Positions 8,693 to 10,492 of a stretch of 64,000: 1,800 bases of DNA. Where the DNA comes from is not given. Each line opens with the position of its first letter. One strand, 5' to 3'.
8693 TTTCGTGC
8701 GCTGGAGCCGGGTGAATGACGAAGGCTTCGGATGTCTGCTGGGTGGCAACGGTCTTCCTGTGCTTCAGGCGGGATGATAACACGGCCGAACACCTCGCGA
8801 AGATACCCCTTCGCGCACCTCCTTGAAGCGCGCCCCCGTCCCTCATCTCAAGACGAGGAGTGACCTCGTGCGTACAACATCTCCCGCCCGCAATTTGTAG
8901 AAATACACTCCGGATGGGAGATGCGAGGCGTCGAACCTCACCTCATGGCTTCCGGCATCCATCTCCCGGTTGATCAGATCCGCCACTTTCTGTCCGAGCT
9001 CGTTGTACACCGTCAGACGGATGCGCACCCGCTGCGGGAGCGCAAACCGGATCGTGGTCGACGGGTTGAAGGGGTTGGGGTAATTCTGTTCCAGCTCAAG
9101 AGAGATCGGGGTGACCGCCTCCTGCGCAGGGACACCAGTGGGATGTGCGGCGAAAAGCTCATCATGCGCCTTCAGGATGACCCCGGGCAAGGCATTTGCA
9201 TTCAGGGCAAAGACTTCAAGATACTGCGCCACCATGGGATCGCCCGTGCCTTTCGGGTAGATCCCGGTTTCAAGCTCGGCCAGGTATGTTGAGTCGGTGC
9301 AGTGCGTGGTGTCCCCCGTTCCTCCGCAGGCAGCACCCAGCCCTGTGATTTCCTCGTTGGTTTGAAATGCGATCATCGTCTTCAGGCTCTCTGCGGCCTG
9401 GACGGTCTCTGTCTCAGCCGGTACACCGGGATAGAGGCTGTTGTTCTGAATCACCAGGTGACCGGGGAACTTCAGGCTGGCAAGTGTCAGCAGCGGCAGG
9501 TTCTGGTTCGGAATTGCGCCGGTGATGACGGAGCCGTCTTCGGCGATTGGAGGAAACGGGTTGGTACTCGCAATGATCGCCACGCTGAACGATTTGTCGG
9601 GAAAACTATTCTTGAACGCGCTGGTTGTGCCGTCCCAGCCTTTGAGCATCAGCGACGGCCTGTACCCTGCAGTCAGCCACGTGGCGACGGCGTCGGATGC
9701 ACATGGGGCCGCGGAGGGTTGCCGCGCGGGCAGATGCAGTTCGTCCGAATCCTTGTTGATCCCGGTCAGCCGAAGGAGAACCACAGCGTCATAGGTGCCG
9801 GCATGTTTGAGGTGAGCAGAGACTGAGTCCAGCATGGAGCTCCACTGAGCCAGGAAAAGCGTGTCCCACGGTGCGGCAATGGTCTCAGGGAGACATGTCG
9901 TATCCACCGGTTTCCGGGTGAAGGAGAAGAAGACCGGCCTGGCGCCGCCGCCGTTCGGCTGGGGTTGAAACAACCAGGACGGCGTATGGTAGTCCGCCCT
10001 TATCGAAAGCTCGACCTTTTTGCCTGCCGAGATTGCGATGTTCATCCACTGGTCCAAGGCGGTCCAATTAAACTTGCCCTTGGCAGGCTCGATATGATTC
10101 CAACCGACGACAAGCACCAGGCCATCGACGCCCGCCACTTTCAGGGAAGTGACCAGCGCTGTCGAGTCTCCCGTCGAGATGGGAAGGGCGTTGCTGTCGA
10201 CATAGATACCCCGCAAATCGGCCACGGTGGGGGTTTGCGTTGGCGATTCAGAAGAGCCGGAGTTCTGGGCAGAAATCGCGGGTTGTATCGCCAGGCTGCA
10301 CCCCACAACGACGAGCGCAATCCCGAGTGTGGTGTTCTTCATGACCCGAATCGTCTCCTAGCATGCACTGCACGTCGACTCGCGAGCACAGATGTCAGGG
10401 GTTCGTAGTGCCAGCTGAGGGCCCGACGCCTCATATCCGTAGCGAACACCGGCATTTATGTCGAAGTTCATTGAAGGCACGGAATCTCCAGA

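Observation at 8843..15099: Tandem family of T9SS-secreted glycoside-hydrolase-like proteins with a decayed third copy, ending at tRNA-Thr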

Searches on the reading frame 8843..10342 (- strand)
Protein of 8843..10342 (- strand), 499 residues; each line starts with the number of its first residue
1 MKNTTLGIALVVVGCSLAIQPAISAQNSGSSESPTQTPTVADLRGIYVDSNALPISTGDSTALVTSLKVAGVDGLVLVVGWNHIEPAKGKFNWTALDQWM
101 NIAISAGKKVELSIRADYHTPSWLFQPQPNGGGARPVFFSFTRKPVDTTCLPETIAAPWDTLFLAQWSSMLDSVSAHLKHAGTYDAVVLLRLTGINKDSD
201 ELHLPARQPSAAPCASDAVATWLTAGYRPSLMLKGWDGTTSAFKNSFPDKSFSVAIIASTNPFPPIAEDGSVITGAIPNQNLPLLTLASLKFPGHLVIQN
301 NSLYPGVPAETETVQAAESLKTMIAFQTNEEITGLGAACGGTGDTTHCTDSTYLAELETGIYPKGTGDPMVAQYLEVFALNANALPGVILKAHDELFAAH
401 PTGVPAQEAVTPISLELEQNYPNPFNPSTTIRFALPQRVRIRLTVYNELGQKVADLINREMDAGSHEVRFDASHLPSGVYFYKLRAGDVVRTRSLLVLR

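Call 3: search_protein_families(library=pfam, proteins=[window:8843-10342:-], max_evalue=1)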
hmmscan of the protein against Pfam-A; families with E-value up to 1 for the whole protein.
window:8843-10342:- (499 aa): 5 families
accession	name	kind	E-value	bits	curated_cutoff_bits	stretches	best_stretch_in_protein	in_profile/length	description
PF18962.6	Por_Secre_tail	-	2.1e-09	38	27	1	421-489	2-67/75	Secretion system C-terminal sorting domain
PF02449.21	Glyco_hydro_42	-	6.3e-06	26.2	21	1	77-129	30-81/376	Beta-galactosidase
PF13585.12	CHU_C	-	0.00095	19.7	27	1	439-486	27-72/86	CHU_C Type IX secretion signal domain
PF13320.12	GH123_cat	-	0.076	12.8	23.1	1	78-188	59-156/324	Glycoside hydrolase 123, catalytic domain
PF13860.13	FlgD_ig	-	0.12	12.8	27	1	430-485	13-74/79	FlgD Ig-like domain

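Call 4: search_protein_families(library=ncbifam, proteins=[window:8843-10342:-], max_evalue=1)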
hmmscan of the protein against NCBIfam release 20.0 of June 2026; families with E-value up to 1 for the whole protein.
window:8843-10342:- (499 aa): 5 families
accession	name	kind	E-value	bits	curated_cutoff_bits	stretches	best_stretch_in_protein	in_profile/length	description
TIGR04183.1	Por_Secre_tail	domain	1.7e-09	37.5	23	1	421-496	2-70/72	T9SS type A sorting domain-containing protein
NF052323.1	T9SSA_dep_M6i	equivalog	3.8e-08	31.8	600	1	419-487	959-1027/1043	T9SS-dependent M6-like inactivated metalloprotease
NF038113.1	T9SSA_dep_M36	equivalog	0.00011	20.5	885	1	409-497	784-868/869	T9SS-dependent M36 family metallopeptidase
NF051902.1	GH35_fam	subfamily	0.00028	19.7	500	1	62-105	39-82/510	GH35 family beta-galactosidase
NF033707.1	T9SS_sortase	equivalog_domain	0.0056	14.3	420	1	416-485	997-1076/1095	type IX secretion system sortase PorU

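Call 7: search_solved_structures(query=window:8843-10342:-, max_evalue=10, show_alignments=2)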
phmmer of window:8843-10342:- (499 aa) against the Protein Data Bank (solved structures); distinct sequences matched with E-value up to 10: 18.
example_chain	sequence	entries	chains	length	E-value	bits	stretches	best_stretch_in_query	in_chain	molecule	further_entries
5xb7_A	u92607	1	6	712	0.035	15.7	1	79-130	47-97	Beta-galactosidase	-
8j5d_A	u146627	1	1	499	0.049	15.2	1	62-112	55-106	Beta-amylase 1, chloroplastic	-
3wub_A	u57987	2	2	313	0.15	13.6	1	79-124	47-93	Endo-1,4-beta-xylanase A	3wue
4ucf_A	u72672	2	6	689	0.19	13.2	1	67-129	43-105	BETA-GALACTOSIDASE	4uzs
3wuf_A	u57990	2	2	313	0.19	13.2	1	79-124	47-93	Endo-1,4-beta-xylanase A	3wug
6y2k_A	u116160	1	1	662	0.24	12.9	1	79-129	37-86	beta-galactosidase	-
3o2l_A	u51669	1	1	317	0.26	12.8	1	45-125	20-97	Endo-1,4-beta-xylanase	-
3emc_A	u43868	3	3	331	0.37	12.3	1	82-150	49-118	Endo-1,4-beta-xylanase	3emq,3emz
5mrj_A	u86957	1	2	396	0.38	12.3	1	80-125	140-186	Beta-xylanase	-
3u7b_A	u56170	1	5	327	0.46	12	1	79-126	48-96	ENDO-1,4-BETA-XYLANASE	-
1ta3_B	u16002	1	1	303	0.5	11.9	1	79-124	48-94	Endo-1,4-beta-xylanase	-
5y3x_A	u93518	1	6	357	0.54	11.7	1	81-162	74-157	Beta-xylanase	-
8rd5_A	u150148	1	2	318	0.54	11.7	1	56-124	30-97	Endo-1,4-beta-xylanase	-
6ger_A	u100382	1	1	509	0.56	11.7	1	61-112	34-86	Beta-amylase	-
5rg7_A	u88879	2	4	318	0.87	11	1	56-125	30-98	Kemp Eliminase HG3 | Kemp Eliminase HG3.14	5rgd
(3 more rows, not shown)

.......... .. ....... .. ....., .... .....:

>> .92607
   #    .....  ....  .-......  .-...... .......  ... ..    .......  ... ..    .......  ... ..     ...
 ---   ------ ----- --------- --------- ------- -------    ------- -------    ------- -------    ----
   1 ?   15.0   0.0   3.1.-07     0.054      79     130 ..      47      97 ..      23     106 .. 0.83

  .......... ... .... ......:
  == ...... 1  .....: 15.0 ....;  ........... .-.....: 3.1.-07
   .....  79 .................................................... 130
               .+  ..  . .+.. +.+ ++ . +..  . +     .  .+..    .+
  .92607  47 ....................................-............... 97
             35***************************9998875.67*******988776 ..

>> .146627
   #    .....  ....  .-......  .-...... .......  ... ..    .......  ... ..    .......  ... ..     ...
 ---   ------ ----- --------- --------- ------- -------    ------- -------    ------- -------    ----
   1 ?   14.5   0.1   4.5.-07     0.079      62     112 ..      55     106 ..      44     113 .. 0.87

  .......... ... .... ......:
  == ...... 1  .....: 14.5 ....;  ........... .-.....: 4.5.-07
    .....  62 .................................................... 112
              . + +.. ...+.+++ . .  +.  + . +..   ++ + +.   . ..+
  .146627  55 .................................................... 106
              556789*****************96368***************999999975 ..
